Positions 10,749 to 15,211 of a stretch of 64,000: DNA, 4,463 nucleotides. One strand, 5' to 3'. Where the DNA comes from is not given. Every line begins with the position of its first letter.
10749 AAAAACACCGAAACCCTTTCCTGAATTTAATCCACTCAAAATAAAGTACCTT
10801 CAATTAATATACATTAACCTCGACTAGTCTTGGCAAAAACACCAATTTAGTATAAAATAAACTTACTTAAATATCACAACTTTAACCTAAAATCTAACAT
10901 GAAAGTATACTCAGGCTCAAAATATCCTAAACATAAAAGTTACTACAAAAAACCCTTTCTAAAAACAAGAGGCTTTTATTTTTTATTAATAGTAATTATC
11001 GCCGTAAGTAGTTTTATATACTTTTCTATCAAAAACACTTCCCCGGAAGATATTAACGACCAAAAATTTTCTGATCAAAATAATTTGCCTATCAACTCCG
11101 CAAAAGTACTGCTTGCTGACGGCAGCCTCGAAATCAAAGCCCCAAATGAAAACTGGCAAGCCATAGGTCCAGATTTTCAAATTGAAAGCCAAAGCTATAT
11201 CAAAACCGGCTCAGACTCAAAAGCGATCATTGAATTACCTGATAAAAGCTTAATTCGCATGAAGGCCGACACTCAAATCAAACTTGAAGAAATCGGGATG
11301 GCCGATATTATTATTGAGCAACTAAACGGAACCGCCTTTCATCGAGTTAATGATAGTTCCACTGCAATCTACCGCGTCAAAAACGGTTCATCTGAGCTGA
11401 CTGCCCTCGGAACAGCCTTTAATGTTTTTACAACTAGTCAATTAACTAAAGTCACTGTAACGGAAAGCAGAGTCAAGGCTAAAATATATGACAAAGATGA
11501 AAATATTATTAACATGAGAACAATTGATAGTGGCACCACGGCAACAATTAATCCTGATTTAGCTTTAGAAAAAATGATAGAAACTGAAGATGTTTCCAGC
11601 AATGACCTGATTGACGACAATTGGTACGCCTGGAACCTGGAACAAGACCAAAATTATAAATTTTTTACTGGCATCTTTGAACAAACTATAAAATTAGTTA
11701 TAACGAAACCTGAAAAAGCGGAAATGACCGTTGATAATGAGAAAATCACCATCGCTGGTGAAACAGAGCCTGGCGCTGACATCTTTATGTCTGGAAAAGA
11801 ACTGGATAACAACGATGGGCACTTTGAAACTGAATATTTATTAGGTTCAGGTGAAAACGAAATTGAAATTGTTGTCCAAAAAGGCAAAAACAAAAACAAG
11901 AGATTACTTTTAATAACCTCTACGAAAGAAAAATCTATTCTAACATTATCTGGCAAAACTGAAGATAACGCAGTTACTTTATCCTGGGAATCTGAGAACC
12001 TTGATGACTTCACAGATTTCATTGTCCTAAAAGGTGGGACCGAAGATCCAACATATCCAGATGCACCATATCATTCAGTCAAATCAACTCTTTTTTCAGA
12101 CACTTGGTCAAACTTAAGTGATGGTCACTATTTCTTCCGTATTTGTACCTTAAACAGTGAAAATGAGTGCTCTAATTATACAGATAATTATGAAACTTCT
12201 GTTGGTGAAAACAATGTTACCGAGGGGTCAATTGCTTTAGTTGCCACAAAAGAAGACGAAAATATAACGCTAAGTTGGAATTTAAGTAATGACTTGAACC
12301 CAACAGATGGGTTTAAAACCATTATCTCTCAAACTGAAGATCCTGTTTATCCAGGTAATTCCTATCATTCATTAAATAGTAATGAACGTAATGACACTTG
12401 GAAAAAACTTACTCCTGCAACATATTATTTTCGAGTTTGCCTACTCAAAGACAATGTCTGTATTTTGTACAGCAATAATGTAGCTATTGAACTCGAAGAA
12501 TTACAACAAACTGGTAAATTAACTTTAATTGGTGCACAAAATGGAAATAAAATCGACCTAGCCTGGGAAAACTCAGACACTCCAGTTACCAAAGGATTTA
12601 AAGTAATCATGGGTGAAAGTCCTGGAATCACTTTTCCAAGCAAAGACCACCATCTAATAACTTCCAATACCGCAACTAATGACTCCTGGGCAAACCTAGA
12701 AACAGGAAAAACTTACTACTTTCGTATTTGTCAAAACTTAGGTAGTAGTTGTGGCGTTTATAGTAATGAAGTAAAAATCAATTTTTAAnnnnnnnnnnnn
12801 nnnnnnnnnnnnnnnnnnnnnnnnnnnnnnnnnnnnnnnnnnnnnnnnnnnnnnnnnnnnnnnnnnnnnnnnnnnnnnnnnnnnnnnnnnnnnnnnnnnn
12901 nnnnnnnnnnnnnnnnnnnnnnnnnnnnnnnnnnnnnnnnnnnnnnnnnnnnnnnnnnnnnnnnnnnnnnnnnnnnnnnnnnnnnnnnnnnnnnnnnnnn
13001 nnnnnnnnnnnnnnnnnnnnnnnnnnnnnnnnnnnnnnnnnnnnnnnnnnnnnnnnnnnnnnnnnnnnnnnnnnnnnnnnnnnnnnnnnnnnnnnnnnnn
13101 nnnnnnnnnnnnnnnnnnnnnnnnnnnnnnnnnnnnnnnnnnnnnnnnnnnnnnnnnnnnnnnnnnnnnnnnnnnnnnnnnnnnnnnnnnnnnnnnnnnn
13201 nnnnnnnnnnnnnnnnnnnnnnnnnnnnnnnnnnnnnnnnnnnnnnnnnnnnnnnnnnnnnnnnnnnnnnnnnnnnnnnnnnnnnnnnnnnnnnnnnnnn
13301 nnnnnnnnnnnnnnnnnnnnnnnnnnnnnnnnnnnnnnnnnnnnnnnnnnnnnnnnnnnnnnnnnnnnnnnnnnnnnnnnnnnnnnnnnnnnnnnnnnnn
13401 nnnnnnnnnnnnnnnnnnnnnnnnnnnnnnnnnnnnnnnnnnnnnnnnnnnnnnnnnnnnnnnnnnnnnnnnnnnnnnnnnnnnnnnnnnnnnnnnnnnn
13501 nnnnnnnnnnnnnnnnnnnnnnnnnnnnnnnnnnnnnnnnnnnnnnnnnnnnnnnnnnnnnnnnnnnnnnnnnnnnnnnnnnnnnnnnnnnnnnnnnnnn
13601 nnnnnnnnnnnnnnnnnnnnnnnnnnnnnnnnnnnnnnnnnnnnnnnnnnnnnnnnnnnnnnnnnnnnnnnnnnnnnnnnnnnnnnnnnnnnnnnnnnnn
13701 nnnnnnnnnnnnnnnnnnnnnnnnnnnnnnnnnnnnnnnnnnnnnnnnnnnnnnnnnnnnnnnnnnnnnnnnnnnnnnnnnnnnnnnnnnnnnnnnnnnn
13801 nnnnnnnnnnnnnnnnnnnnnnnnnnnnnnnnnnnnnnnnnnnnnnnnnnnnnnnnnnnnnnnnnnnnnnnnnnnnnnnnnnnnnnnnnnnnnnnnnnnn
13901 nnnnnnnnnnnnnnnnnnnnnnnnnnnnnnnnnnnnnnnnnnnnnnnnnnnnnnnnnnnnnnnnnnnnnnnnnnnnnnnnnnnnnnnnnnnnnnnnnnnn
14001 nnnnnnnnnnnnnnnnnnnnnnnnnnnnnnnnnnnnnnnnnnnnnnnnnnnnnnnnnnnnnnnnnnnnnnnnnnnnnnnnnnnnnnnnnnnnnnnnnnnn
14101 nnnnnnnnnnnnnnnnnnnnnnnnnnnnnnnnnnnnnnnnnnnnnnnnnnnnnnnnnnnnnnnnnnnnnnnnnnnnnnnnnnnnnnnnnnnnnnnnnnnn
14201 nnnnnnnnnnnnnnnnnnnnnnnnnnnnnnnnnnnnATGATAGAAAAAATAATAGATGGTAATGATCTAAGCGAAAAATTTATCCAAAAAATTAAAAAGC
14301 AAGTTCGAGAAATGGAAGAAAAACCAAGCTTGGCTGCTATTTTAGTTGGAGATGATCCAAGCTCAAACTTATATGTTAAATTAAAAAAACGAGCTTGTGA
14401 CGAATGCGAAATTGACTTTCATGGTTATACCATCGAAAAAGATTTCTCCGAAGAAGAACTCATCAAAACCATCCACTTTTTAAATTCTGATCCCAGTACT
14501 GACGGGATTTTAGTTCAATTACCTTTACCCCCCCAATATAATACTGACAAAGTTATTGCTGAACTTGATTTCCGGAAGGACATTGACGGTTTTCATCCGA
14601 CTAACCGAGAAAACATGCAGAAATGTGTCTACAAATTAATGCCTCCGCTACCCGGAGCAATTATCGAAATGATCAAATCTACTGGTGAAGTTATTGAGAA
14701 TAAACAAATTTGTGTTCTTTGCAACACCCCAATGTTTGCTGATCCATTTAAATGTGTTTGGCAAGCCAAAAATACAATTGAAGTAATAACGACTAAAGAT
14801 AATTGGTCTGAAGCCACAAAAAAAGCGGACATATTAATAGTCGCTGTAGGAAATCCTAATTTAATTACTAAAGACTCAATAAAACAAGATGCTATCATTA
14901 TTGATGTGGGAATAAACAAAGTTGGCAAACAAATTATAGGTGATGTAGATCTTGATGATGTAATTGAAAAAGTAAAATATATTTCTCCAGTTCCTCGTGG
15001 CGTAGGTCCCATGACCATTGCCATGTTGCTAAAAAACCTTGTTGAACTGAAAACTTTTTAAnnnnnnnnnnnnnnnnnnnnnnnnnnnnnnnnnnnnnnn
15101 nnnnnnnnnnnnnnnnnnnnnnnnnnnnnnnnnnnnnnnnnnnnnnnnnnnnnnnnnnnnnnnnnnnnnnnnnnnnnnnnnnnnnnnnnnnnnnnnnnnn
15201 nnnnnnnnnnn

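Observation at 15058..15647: GC-rich ~540-nt transcript unit with consensus promoter and terminator but no ORF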

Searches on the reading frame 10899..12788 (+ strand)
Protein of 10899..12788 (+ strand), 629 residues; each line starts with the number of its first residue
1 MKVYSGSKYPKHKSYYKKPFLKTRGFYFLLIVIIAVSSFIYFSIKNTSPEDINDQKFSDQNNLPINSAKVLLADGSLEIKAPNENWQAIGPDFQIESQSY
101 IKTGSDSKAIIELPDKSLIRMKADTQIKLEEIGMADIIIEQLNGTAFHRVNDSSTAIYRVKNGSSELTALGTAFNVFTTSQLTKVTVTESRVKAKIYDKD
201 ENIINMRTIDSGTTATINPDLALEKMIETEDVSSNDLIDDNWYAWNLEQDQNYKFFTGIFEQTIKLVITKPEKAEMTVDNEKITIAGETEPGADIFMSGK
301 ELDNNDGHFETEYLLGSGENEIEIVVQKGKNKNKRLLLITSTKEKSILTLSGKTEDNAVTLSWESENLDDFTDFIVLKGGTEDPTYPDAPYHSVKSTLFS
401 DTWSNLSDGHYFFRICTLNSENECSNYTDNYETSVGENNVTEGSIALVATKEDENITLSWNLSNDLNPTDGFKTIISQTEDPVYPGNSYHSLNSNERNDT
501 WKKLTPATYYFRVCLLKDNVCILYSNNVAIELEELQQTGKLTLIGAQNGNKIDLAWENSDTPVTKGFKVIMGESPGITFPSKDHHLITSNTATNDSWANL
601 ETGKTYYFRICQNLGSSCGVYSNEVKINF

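Call 83: search_protein_families(library=pfam, proteins=[window:10899-12788:+], max_evalue=0.001)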
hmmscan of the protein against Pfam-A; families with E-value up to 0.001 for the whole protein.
window:10899-12788:+ (629 aa): 3 families
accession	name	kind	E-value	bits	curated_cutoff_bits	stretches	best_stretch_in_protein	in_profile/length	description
PF04773.18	FecR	-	2.5e-12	47.5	24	1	101-193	3-97/97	FecR protein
PF09136.16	Glucodextran_B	-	1.1e-05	25.6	27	1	265-330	2-69/83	Glucodextranase, domain B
PF00041.27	fn3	-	1.7e-05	25.3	25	0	542-612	7-68/84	Fibronectin type III domain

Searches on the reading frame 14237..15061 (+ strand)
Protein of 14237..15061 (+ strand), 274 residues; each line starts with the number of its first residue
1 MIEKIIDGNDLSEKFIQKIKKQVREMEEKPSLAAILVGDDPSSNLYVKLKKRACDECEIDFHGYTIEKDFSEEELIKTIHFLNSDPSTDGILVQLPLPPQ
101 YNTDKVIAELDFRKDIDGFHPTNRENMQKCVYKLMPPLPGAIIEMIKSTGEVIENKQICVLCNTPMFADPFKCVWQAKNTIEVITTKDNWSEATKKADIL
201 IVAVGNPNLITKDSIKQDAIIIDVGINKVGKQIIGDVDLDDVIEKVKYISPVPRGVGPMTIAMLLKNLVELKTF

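Call 24: find_encoding_contigs(protein=window:14237-15061:+, flank=3000, max_places=10)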
Protein window:14237-15061:+ (274 aa): 23 contigs read that carry it; 1 place shown.
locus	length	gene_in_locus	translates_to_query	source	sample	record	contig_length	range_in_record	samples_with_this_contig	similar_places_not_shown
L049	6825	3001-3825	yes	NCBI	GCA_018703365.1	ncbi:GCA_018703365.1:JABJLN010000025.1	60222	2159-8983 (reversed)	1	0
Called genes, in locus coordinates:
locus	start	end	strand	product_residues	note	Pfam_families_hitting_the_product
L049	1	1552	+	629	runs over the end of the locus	PF04773:FecR, PF00041:fn3 (faint)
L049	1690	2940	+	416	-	PF00464:SHMT, PF00155:Aminotran_1_2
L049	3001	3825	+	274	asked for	PF00763:THF_DHG_CYH, PF02882:THF_DHG_CYH_C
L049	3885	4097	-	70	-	-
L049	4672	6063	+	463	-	PF00772:DnaB, PF03796:DnaB_C, PF13481:AAA_25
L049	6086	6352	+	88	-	PF02575:YbaB_DNA_bd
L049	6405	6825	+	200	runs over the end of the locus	PF21176:RecR_HhH, PF01751:Toprim, PF13662:Toprim_4, PF21175:RecR_C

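Call 25: find_homologous_proteins(query=window:14237-15061:+, max_evalue=1e-40)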
Query window:14237-15061:+ (274 aa): 6730 proteins with E <= 1e-40 among 8000 candidates; the best 120 are listed.
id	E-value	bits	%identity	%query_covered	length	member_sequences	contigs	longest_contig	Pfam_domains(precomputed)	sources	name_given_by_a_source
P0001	2.5e-116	406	65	100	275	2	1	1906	PF02882.26,PF00763.29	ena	-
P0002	4.5e-111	389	63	99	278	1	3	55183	PF02882.26,PF00763.29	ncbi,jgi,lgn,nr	ncbi:bifunctional 5,10-methylenetetrahydrofolate dehydrogenase/5,10-methenyltetrahydrofolate cyclohy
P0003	6.3e-110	385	63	98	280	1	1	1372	PF02882.26,PF00763.29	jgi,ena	-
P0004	2.4e-107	377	61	100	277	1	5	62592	PF02882.26,PF00763.29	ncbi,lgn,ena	ncbi:MAG: tetrahydrofolate dehydrogenase/cyclohydrolase catalytic domain-containing protein [Patesci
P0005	7.2e-107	375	60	98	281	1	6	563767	PF02882.26,PF00763.29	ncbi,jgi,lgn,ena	-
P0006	2.1e-106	373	61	99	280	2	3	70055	PF02882.26,PF00763.29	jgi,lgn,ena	jgi:methylenetetrahydrofolate dehydrogenase (NADP+) / methenyltetrahydrofolate cyclohydrolase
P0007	3.0e-106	373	61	100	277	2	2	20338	PF02882.26,PF00763.29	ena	-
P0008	1.5e-105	371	60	100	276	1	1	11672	PF02882.26,PF00763.29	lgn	-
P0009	1.0e-104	368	61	100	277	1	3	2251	PF02882.26,PF00763.29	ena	-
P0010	7.7e-104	365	61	100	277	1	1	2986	PF02882.26,PF00763.29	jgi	jgi:methylenetetrahydrofolate dehydrogenase (NADP+)/methenyltetrahydrofolate cyclohydrolase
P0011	6.8e-101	355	59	98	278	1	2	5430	PF02882.26,PF00763.29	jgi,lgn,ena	-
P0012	9.5e-101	355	57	99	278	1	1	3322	PF02882.26,PF00763.29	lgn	-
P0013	1.7e-100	354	58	99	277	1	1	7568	PF02882.26,PF00763.29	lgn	-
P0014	3.5e-100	353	58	98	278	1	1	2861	PF02882.26,PF00763.29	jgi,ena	-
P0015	8.9e-100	352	60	99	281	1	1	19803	PF02882.26,PF00763.29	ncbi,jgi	jgi:methylenetetrahydrofolate dehydrogenase (NADP+) / methenyltetrahydrofolate cyclohydrolase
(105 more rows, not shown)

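Call 26: find_encoding_contigs(protein=P0002, flank=3000, max_places=4)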
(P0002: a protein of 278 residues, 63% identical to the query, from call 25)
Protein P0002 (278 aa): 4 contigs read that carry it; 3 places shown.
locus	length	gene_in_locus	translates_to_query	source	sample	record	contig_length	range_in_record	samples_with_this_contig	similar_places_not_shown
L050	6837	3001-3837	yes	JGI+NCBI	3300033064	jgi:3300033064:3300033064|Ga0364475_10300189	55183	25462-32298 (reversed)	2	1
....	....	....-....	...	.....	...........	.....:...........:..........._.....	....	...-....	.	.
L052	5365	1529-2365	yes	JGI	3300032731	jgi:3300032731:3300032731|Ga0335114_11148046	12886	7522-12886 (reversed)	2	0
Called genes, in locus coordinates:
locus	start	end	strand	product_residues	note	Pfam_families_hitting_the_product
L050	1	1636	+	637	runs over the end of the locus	PF04773:FecR, PF00041:fn3 (faint)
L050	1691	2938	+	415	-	PF00464:SHMT, PF00155:Aminotran_1_2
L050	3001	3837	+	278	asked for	PF00763:THF_DHG_CYH, PF02882:THF_DHG_CYH_C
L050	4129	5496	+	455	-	PF00772:DnaB, PF03796:DnaB_C, PF13481:AAA_25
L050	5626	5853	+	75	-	PF02575:YbaB_DNA_bd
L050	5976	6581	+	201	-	PF21176:RecR_HhH, PF13662:Toprim_4, PF01751:Toprim, PF21175:RecR_C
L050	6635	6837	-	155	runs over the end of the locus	-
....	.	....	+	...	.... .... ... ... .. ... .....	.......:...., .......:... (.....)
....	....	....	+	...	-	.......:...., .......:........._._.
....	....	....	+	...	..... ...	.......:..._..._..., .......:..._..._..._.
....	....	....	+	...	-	?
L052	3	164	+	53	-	?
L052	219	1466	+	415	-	PF00464:SHMT, PF00155:Aminotran_1_2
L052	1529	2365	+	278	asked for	PF00763:THF_DHG_CYH, PF02882:THF_DHG_CYH_C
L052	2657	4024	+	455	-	PF00772:DnaB, PF03796:DnaB_C, PF13481:AAA_25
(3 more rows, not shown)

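Call 27: find_encoding_contigs(protein=P0004, flank=3000, max_places=4)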
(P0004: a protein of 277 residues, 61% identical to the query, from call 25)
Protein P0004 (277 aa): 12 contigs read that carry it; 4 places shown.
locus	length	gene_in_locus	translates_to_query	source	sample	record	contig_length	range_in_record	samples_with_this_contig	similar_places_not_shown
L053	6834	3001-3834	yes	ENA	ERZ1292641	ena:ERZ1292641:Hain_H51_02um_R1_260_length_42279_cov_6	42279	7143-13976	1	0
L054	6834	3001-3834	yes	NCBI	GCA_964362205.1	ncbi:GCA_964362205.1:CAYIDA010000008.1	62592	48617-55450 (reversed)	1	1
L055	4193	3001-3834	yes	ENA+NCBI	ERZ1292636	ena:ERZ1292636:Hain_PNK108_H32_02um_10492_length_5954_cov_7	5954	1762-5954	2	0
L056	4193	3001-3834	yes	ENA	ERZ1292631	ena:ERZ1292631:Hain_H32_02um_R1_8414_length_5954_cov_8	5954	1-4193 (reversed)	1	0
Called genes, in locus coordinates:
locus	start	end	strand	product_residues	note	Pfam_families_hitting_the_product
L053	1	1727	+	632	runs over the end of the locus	PF04773:FecR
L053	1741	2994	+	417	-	PF00464:SHMT, PF00155:Aminotran_1_2, PF01212:Beta_elim_lyase (weak)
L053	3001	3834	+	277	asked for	PF00763:THF_DHG_CYH, PF02882:THF_DHG_CYH_C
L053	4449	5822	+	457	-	PF00772:DnaB, PF03796:DnaB_C, PF13481:AAA_25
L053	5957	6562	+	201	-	PF21176:RecR_HhH, PF13662:Toprim_4, PF01751:Toprim, PF21175:RecR_C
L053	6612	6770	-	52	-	-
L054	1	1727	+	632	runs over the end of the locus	PF04773:FecR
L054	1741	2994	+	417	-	PF00464:SHMT, PF00155:Aminotran_1_2, PF01212:Beta_elim_lyase (weak)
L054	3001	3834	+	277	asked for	PF00763:THF_DHG_CYH, PF02882:THF_DHG_CYH_C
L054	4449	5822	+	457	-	PF00772:DnaB, PF03796:DnaB_C, PF13481:AAA_25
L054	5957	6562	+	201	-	PF21176:RecR_HhH, PF13662:Toprim_4, PF01751:Toprim, PF21175:RecR_C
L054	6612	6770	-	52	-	-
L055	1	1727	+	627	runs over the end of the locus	PF04773:FecR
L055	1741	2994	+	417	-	PF00464:SHMT, PF00155:Aminotran_1_2, PF01212:Beta_elim_lyase (weak)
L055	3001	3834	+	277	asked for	PF00763:THF_DHG_CYH, PF02882:THF_DHG_CYH_C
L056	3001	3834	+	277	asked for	PF00763:THF_DHG_CYH, PF02882:THF_DHG_CYH_C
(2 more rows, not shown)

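Call 28: find_encoding_contigs(protein=P0006, flank=3000, max_places=4)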
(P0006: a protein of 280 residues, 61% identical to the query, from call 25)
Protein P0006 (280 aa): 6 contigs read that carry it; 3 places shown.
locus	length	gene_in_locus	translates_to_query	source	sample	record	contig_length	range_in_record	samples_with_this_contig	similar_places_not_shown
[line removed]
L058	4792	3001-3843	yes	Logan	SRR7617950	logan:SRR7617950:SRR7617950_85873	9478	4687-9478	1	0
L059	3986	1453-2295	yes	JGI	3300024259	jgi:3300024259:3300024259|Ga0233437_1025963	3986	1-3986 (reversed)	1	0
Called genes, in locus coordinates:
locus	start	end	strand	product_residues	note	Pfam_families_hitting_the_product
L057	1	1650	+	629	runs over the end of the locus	PF04773:FecR, PF09136:Glucodextran_B (weak)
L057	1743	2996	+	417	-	PF00464:SHMT, PF00155:Aminotran_1_2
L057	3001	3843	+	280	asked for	PF00763:THF_DHG_CYH, PF02882:THF_DHG_CYH_C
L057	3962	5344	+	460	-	PF00772:DnaB, PF03796:DnaB_C, PF13481:AAA_25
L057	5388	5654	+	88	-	PF02575:YbaB_DNA_bd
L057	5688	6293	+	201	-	PF21176:RecR_HhH, PF13662:Toprim_4, PF01751:Toprim, PF21175:RecR_C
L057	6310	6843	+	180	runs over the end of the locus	-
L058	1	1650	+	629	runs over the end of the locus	PF04773:FecR, PF09136:Glucodextran_B (weak)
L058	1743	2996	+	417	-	PF00464:SHMT, PF00155:Aminotran_1_2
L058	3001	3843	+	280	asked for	PF00763:THF_DHG_CYH, PF02882:THF_DHG_CYH_C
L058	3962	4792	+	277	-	?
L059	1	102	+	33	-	?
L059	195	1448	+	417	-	PF00464:SHMT, PF00155:Aminotran_1_2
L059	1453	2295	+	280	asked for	PF00763:THF_DHG_CYH, PF02882:THF_DHG_CYH_C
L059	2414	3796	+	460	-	PF00772:DnaB, PF03796:DnaB_C, PF13481:AAA_25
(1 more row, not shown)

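Call 33: find_encoding_contigs(protein=P0001, flank=3000, max_places=3)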
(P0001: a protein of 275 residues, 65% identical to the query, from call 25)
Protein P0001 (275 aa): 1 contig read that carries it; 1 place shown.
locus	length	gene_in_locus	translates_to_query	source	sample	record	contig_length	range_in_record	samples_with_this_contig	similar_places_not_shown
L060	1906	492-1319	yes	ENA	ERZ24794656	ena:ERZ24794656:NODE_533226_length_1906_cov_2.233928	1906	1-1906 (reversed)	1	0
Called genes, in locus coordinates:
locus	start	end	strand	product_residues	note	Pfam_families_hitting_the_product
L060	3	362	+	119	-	?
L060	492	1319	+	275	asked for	PF00763:THF_DHG_CYH, PF02882:THF_DHG_CYH_C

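Call 34: find_encoding_contigs(protein=P0007, flank=3000, max_places=3)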
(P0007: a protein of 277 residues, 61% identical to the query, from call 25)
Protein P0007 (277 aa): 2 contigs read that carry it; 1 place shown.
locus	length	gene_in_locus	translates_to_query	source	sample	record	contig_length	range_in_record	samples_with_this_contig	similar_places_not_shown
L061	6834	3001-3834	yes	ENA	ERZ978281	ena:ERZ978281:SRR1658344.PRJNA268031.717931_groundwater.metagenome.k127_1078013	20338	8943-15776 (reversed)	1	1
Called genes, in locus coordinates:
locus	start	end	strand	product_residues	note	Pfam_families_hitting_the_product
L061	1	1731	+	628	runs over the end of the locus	PF04773:FecR, PF00041:fn3 (faint)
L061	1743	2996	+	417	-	PF00464:SHMT, PF00155:Aminotran_1_2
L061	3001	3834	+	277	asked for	PF00763:THF_DHG_CYH, PF02882:THF_DHG_CYH_C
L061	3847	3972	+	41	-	-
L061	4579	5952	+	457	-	PF00772:DnaB, PF03796:DnaB_C, PF13481:AAA_25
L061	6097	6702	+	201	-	PF21176:RecR_HhH, PF13662:Toprim_4, PF01751:Toprim, PF21175:RecR_C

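Call 35: find_encoding_contigs(protein=P0008, flank=3000, max_places=3)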
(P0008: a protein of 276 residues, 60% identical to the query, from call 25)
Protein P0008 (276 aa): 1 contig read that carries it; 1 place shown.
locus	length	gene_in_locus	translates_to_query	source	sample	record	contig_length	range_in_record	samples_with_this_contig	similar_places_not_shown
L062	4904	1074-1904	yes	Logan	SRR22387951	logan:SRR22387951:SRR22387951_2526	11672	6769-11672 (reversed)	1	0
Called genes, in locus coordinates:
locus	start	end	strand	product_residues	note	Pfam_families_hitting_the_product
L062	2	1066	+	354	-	?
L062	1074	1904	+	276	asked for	PF00763:THF_DHG_CYH, PF02882:THF_DHG_CYH_C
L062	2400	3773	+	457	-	PF00772:DnaB, PF03796:DnaB_C, PF13481:AAA_25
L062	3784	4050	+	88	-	PF02575:YbaB_DNA_bd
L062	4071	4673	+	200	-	PF21176:RecR_HhH, PF01751:Toprim, PF13662:Toprim_4, PF21175:RecR_C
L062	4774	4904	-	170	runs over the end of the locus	-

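Call 48: find_encoding_contigs(protein=P0003, flank=2000, max_places=3)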
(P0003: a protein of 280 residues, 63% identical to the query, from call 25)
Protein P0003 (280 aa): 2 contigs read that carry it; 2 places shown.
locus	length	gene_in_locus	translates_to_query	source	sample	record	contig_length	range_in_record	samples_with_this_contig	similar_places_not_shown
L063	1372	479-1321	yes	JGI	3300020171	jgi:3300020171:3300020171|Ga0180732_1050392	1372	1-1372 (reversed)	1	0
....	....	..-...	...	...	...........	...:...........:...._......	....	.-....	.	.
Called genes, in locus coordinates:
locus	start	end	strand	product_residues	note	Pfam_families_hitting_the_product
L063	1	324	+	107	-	?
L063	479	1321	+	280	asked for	PF00763:THF_DHG_CYH, PF02882:THF_DHG_CYH_C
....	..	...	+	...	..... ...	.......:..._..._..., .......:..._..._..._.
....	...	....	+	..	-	?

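Call 49: find_encoding_contigs(protein=P0010, flank=2000, max_places=3)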
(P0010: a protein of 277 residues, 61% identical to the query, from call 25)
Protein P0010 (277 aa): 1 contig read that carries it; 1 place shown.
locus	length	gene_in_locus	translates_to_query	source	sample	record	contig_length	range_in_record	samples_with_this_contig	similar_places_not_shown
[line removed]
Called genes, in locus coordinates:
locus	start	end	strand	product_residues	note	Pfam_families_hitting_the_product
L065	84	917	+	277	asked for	PF00763:THF_DHG_CYH, PF02882:THF_DHG_CYH_C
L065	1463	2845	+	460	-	PF00772:DnaB, PF13481:AAA_25, PF03796:DnaB_C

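Call 50: find_encoding_contigs(protein=P0013, flank=2000, max_places=3)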
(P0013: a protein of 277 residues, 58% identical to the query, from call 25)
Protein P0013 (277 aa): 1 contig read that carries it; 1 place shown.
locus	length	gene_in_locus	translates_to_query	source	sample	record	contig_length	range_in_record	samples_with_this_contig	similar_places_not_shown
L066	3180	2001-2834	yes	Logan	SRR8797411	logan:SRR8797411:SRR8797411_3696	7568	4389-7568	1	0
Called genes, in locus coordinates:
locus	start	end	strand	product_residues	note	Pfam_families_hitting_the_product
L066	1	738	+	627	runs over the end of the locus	PF04773:FecR, PF00041:fn3 (faint)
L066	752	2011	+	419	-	PF00464:SHMT, PF00155:Aminotran_1_2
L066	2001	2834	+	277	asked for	PF00763:THF_DHG_CYH, PF02882:THF_DHG_CYH_C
